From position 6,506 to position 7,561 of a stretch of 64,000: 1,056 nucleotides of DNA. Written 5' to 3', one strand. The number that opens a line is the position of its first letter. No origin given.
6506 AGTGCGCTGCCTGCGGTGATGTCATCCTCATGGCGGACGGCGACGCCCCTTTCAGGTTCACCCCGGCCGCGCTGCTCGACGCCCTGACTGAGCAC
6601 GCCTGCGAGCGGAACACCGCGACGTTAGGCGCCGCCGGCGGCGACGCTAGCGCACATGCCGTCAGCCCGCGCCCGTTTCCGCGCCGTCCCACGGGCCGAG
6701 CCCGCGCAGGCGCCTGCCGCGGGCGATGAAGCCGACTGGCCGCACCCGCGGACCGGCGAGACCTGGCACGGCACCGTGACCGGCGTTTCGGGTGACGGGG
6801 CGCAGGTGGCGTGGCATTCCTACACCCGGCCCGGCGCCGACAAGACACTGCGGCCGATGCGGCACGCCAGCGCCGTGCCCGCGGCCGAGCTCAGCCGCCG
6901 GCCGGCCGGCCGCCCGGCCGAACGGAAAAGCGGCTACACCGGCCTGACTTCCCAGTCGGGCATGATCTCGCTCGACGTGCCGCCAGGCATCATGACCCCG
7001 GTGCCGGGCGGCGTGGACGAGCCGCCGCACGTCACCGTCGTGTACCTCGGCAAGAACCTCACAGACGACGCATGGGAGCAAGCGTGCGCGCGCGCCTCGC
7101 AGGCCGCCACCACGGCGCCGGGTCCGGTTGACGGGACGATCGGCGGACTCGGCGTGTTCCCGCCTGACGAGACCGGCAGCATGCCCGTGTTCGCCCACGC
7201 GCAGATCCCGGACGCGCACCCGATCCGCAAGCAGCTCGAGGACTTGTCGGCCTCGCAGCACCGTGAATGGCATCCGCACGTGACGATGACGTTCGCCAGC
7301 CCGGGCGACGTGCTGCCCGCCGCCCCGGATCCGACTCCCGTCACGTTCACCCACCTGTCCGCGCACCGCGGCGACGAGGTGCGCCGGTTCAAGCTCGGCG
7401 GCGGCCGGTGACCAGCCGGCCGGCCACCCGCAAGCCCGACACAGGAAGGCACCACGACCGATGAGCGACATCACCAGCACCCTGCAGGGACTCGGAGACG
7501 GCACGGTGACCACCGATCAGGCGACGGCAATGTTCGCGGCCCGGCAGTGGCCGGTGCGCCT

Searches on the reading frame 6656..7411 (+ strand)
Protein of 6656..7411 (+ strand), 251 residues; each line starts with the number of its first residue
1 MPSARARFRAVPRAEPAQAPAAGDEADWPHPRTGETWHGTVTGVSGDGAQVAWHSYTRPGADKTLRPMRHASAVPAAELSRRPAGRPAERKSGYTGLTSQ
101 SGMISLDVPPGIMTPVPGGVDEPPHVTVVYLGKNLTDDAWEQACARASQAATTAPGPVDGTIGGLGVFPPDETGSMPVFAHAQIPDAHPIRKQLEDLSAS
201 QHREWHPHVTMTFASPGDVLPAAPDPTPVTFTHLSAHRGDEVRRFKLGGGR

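Call 48: search_protein_families(library=pfam, proteins=[window:6656-7411:+], max_evalue=0.001)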
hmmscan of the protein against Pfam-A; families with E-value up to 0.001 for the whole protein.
window:6656-7411:+ (251 aa): 1 family
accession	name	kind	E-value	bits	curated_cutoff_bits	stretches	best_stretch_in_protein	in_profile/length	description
PF13563.12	2_5_RNA_ligase2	-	1.8e-07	31.7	27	1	122-216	24-118/152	2'-5' RNA ligase superfamily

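Call 49: search_protein_families(library=phrogs, proteins=[window:6656-7411:+], max_evalue=0.001)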
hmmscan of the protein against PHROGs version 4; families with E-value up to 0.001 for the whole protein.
window:6656-7411:+ (251 aa): 1 family
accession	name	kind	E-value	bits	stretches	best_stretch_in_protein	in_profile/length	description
phrog_2659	-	DNA, RNA and nucleotide metabolism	4.5e-06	25.9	1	124-248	755-883/891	RNA ligase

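Call 52: search_solved_structures(query=window:6656-7411:+, max_evalue=10, show_alignments=2)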
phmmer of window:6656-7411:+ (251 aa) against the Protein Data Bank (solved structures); distinct sequences matched with E-value up to 10: 0.

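Call 66: search_protein_families(library=padloc, proteins=[window:6656-7411:+], max_evalue=0.001)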
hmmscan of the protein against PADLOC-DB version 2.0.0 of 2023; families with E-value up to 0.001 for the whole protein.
window:6656-7411:+ (251 aa): 0 families
